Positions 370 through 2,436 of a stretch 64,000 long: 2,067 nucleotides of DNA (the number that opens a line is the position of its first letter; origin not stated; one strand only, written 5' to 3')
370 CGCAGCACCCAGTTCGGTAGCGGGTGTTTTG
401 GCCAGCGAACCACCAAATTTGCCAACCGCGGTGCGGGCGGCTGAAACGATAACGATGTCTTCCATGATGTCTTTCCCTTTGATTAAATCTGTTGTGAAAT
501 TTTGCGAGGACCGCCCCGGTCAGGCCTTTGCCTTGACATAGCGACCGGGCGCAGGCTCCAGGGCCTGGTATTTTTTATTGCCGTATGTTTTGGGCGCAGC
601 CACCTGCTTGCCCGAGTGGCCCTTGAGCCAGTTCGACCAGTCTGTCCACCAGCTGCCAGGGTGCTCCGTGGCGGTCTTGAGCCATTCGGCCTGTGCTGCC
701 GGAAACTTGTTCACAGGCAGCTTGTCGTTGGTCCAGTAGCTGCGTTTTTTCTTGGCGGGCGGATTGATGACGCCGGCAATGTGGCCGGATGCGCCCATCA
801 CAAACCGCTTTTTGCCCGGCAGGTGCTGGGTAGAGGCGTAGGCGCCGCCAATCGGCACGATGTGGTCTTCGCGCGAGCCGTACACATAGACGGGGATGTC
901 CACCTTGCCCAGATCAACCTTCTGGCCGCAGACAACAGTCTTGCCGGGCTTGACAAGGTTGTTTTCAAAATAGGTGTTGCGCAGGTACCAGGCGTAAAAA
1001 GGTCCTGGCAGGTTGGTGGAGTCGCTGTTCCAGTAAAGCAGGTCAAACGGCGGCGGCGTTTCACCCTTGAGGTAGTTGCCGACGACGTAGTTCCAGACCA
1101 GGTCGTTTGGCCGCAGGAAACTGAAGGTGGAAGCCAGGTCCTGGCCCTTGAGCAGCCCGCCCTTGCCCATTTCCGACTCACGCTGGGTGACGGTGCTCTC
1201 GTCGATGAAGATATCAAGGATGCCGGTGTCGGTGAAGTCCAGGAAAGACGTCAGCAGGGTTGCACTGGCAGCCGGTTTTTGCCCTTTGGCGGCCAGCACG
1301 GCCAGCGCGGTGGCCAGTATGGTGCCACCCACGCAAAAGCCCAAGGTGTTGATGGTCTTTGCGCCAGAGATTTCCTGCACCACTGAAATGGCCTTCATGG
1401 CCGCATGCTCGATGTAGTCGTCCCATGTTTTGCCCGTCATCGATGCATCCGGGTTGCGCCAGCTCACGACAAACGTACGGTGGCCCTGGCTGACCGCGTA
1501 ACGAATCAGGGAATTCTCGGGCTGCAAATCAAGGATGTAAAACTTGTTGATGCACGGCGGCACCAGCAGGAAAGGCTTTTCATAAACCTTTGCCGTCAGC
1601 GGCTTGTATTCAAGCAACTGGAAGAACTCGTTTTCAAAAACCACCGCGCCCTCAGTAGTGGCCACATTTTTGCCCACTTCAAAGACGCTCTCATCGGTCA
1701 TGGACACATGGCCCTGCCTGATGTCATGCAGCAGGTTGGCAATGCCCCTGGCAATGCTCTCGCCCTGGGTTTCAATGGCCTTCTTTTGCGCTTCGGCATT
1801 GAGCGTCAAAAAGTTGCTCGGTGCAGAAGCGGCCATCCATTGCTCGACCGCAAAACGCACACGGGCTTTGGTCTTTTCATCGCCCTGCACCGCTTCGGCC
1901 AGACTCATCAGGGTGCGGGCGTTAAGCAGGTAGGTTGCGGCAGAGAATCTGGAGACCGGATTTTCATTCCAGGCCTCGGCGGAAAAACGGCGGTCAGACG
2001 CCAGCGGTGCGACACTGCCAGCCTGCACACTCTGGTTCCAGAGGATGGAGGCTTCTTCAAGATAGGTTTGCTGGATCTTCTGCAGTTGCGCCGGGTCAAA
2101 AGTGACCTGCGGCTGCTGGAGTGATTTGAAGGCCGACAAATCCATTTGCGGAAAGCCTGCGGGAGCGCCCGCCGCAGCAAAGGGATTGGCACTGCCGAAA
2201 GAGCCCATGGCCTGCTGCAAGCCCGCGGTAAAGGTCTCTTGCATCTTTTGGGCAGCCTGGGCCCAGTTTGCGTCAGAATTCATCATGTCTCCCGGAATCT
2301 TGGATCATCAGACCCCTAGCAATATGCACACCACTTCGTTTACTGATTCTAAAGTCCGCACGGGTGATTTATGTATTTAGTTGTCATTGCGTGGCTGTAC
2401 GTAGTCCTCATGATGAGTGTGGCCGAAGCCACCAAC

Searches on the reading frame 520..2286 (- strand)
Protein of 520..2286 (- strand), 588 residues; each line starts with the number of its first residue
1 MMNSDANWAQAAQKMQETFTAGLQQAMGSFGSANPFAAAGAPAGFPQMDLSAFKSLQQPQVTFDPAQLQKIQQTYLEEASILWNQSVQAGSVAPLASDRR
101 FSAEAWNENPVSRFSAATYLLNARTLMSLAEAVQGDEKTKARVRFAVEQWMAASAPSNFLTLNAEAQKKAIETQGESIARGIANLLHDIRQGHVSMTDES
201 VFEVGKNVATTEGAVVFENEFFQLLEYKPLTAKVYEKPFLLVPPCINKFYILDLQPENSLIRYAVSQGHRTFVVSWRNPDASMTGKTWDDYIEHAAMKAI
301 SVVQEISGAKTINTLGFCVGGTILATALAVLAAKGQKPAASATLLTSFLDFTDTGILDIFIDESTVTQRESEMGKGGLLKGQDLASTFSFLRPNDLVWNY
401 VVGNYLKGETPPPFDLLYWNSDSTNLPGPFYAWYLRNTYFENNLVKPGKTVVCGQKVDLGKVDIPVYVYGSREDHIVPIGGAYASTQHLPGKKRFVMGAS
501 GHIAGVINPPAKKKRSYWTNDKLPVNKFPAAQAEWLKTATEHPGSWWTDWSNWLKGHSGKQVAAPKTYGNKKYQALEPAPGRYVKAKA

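Call 34: search_protein_families(library=ncbifam, proteins=[window:520-2286:-])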
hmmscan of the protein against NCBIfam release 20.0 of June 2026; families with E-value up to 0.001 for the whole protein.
window:520-2286:- (588 aa): 3 families
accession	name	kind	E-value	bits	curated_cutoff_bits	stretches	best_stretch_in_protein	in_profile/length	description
TIGR01838.1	PHA_synth_I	subfamily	8.7e-217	720.8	622.65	1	63-585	3-531/532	class I poly(R)-hydroxyalkanoic acid synthase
TIGR01839.1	PHA_synth_II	subfamily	3.1e-134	448.1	855.4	1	90-586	68-559/560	class II poly(R)-hydroxyalkanoic acid synthase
TIGR01836.1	PHA_synth_III_C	subfamily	1.5e-34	119.6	365.3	1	177-513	7-337/350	class III poly(R)-hydroxyalkanoic acid synthase subunit PhaC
